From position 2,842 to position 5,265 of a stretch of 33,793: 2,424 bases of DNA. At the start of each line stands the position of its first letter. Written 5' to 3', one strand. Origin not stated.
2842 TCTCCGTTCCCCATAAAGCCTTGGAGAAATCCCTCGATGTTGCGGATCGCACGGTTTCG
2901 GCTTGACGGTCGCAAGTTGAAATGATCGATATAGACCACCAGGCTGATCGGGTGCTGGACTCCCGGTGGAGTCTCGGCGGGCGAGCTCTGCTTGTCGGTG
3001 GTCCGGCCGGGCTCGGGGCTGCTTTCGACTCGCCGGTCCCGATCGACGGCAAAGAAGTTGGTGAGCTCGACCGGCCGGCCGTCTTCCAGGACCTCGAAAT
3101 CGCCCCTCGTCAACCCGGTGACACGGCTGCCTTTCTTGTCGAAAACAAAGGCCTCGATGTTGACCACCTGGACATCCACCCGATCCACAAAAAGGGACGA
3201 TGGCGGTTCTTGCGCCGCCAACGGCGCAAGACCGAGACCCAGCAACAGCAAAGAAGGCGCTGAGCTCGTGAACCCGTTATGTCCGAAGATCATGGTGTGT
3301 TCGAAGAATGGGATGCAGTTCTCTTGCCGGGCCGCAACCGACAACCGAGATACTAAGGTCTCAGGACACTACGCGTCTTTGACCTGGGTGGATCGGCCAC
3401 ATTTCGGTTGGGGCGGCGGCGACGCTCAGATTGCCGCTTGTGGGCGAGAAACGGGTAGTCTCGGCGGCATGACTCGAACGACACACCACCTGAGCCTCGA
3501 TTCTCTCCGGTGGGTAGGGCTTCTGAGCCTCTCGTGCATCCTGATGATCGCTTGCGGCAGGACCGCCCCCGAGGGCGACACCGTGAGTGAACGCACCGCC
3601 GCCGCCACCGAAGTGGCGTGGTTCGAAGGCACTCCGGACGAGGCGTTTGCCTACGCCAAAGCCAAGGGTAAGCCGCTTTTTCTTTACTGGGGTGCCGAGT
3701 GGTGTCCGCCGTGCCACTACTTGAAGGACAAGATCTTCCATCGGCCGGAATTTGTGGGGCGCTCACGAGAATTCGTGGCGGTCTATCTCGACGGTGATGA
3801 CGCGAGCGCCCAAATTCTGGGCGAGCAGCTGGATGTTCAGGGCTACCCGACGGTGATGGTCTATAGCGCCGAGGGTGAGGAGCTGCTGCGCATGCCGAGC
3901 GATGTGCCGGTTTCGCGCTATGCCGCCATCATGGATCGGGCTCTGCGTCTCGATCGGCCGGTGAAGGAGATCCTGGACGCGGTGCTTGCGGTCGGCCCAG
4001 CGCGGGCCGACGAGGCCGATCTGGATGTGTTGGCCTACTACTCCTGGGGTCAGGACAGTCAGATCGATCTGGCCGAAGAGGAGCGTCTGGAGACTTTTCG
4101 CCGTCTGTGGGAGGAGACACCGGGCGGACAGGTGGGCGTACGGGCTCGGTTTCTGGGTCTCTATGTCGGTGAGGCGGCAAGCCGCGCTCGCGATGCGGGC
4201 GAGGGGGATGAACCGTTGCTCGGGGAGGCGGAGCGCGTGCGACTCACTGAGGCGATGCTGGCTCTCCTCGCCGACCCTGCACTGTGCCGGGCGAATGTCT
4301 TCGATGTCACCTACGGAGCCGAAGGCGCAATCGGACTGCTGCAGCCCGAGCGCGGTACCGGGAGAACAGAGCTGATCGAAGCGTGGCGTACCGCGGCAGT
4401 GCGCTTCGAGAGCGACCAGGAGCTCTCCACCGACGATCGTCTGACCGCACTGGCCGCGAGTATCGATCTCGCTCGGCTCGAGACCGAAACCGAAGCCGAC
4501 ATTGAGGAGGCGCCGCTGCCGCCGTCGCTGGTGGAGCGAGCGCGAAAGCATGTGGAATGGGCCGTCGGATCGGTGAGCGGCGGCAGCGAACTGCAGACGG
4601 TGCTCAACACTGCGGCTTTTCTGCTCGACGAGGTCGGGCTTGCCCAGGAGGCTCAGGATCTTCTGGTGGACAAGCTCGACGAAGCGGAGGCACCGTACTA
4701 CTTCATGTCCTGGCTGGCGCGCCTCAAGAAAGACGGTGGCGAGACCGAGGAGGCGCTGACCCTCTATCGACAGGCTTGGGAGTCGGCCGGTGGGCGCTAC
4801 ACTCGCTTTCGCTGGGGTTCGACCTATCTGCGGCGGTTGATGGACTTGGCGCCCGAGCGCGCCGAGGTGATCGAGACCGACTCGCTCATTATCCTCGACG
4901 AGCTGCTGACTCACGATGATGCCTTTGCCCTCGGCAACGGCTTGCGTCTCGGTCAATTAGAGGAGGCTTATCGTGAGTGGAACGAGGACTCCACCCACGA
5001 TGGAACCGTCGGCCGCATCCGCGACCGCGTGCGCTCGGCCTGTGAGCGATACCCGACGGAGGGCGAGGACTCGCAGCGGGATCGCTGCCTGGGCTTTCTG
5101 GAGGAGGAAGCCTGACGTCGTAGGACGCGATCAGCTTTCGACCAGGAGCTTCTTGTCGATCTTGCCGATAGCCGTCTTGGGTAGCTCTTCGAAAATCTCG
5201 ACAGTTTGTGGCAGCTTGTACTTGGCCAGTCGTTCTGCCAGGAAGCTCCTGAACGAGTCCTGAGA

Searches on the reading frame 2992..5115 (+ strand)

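Call 10: search_protein_families(library=pfam, proteins=[window:2992-5115:+], max_evalue=0.001)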
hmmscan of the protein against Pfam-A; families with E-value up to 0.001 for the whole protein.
window:2992-5115:+ (707 aa): 3 families
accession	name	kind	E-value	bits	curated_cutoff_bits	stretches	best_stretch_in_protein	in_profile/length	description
PF13899.12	Thioredoxin_7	-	6.3e-14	52.3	27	1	214-292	5-82/83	Thioredoxin-like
PF13098.12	Thioredoxin_2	-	9.7e-11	42.4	27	1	222-313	1-103/104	Thioredoxin-like domain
PF03190.21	Thioredox_DsbH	-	2.2e-05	24.9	27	1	203-270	15-82/163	Protein of unknown function, DUF255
